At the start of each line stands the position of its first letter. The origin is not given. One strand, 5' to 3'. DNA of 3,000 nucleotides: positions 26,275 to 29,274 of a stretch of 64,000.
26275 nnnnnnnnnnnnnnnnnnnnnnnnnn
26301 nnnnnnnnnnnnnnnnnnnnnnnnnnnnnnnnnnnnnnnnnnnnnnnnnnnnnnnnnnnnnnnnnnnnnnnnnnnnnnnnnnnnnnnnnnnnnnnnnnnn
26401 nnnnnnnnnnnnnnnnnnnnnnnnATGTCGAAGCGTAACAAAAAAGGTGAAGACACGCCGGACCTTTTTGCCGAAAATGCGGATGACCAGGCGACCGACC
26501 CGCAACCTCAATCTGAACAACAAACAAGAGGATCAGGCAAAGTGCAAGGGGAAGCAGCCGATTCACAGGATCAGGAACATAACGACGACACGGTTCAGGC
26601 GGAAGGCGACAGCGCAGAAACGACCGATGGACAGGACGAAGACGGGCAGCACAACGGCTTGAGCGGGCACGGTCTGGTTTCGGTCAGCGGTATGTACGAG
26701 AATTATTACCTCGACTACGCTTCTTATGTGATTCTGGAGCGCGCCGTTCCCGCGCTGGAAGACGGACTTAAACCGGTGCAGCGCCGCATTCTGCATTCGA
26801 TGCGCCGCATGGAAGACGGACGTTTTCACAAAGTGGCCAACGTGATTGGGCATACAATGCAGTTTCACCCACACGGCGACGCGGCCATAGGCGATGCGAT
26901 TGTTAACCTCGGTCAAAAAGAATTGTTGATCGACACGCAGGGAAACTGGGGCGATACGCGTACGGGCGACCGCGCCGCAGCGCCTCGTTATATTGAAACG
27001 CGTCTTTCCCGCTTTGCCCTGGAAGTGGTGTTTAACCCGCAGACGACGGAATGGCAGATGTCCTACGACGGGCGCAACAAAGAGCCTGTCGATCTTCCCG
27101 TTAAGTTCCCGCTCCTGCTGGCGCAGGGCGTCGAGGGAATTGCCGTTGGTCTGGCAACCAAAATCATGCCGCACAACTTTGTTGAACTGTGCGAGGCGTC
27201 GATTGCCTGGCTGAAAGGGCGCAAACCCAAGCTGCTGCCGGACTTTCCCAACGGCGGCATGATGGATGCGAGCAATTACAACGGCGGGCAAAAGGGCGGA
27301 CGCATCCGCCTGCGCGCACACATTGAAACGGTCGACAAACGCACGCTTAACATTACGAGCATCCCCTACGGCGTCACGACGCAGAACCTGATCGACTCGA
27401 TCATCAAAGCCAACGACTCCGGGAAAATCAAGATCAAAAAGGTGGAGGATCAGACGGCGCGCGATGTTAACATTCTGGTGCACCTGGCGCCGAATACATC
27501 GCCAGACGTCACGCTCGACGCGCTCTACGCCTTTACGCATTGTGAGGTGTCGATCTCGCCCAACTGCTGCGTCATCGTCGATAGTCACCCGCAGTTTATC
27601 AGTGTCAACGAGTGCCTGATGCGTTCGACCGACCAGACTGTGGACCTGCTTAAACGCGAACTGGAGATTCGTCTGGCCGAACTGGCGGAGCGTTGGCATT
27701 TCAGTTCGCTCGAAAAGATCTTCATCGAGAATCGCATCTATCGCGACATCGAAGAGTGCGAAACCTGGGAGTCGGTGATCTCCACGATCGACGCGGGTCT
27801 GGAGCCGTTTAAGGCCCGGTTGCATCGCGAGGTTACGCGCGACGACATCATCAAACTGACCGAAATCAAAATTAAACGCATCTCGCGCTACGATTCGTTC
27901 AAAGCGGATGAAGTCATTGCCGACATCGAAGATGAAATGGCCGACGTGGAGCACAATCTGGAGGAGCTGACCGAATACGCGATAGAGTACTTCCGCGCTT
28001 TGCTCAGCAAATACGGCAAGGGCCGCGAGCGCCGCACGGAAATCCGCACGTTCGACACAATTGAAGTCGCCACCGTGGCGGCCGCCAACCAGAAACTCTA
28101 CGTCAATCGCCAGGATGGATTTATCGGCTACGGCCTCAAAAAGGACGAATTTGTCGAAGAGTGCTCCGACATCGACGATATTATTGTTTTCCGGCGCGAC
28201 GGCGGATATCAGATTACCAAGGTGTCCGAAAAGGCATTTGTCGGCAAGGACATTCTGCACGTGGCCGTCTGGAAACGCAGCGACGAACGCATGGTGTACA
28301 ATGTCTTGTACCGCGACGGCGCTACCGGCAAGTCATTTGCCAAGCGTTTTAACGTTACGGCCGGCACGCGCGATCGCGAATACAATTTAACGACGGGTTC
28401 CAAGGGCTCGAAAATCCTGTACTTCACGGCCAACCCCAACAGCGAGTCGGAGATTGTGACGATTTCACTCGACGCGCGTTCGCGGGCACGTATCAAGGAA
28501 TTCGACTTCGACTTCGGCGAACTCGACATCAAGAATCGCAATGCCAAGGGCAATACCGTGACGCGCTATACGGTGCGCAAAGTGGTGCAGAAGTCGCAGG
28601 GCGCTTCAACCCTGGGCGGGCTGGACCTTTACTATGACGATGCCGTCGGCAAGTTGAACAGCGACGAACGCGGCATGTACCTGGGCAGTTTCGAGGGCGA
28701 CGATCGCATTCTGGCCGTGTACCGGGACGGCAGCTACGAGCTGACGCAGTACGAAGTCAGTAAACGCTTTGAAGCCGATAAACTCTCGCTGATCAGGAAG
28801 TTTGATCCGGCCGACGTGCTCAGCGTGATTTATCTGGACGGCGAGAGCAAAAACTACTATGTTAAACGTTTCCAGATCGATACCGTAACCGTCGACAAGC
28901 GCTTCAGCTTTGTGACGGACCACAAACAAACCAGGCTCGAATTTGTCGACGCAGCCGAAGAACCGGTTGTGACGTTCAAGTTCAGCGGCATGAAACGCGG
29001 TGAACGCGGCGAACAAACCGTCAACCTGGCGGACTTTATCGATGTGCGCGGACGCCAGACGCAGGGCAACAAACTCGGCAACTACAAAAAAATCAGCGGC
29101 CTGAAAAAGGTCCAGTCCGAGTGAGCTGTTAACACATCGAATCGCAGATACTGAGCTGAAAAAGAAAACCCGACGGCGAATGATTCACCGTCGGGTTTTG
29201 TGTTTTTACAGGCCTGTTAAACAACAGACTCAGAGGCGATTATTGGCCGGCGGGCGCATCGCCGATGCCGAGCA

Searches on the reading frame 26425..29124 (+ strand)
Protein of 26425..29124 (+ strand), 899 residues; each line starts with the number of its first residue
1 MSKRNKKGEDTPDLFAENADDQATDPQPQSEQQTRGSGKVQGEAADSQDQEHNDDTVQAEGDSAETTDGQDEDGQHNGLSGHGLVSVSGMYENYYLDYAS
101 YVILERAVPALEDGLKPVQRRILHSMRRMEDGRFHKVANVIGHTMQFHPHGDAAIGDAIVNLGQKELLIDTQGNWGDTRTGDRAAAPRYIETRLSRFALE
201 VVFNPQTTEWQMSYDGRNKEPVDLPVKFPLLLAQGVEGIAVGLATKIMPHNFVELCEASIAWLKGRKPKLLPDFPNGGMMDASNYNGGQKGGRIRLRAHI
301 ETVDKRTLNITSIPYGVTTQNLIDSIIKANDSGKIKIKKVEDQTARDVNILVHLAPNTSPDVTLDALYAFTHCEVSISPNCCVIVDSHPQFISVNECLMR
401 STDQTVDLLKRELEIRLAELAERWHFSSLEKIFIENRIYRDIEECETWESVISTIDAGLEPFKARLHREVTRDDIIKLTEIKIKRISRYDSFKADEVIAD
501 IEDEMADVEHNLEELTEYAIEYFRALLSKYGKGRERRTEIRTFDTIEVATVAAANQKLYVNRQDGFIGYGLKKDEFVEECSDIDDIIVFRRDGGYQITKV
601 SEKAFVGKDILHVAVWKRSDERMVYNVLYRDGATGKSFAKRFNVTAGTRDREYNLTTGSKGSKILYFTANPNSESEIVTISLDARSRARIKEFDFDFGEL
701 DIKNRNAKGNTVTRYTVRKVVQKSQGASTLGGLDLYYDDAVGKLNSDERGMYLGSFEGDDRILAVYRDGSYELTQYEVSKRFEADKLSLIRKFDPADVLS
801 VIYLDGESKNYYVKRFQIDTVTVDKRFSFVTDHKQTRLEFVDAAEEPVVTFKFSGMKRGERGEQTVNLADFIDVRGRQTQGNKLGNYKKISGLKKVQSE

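Call 13: search_protein_families(library=pfam, proteins=[window:26425-29124:+], max_evalue=0.0001)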
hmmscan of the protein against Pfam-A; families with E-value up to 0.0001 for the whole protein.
window:26425-29124:+ (899 aa): 1 family
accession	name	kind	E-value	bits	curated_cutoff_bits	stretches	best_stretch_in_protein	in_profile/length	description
PF00521.26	DNA_topoisoIV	-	2e-105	353.6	31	1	106-520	1-428/432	DNA gyrase/topoisomerase IV, subunit A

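Call 49: search_protein_families(library=ncbifam, proteins=[window:26425-29124:+], max_evalue=0.001)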
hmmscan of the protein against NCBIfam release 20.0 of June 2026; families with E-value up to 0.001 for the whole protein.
window:26425-29124:+ (899 aa): 10 families
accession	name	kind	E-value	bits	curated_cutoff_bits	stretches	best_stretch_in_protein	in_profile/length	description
NF009397.0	PRK12758.1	equivalog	0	1344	780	1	66-891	19-823/870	DNA gyrase/topoisomerase IV subunit A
NF007209.0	PRK09631.1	equivalog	1.1e-226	754.5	644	2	87-723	4-634/635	DNA topoisomerase IV subunit A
NF007208.0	PRK09630.1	equivalog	1.4e-119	400.1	598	1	86-552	3-474/479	DNA topoisomerase IV subunit A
NF004044.1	PRK05561.1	subfamily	3.1e-86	290.6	654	1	89-547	4-484/738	DNA topoisomerase (ATP-hydrolyzing)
NF004043.1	PRK05560.1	equivalog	1.5e-74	251.4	902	1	90-543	10-483/798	DNA gyrase subunit A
TIGR01063.1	gyrA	equivalog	3.4e-69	233.7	877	1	91-543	10-482/800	DNA topoisomerase (ATP-hydrolyzing) subunit A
TIGR01062.1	parC_Gneg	equivalog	8e-58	196.1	628.9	1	89-444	8-384/735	DNA topoisomerase IV subunit A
TIGR01061.1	parC_Gpos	equivalog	9.8e-53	179.7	813.25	1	93-425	12-370/737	DNA topoisomerase IV subunit A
NF038098.1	GyrA_w_intein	exception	1.3e-50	172.4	1850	2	191-544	539-910/1232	intein-containing DNA gyrase subunit A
NF010586.0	PRK13979.1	equivalog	6.2e-46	156.7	1475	1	90-426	22-390/957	DNA topoisomerase IV subunit A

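Call 81: list_cluster_members(proteins=[P0004, P0003, window:26425-29124:+, window:11738-13753:-])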
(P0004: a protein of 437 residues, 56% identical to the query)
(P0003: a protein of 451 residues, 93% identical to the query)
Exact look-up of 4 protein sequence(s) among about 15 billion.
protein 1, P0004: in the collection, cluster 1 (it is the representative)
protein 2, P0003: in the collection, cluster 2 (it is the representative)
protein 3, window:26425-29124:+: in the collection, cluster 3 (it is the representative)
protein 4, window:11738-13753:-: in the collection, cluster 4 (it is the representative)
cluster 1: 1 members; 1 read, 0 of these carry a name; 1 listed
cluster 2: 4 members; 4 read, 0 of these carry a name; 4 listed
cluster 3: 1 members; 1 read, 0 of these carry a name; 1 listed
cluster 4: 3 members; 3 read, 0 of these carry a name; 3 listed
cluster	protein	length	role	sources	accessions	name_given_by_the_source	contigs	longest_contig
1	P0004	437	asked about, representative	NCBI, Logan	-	-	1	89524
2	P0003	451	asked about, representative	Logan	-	-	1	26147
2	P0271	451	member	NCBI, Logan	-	-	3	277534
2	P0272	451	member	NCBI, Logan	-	-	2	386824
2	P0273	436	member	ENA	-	-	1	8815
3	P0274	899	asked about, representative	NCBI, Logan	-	-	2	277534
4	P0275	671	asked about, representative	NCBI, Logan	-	-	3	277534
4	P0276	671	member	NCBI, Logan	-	-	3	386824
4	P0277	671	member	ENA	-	-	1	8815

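Call 84: find_encoding_contigs(protein=window:26425-29124:+, flank=1000, max_places=3)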
Protein window:26425-29124:+ (899 aa): 2 contigs read that carry it; 1 place shown.
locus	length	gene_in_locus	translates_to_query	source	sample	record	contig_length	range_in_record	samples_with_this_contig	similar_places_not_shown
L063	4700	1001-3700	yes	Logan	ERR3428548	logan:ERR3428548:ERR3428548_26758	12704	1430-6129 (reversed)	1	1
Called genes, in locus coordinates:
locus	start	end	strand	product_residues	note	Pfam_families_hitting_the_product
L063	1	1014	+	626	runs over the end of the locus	PF02518:HATPase_c, PF00204:DNA_gyraseB, PF01751:Toprim, PF00986:DNA_gyraseB_C (weak)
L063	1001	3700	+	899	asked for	PF00521:DNA_topoisoIV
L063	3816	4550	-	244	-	PF01346:FKBP_N, PF00254:FKBP_C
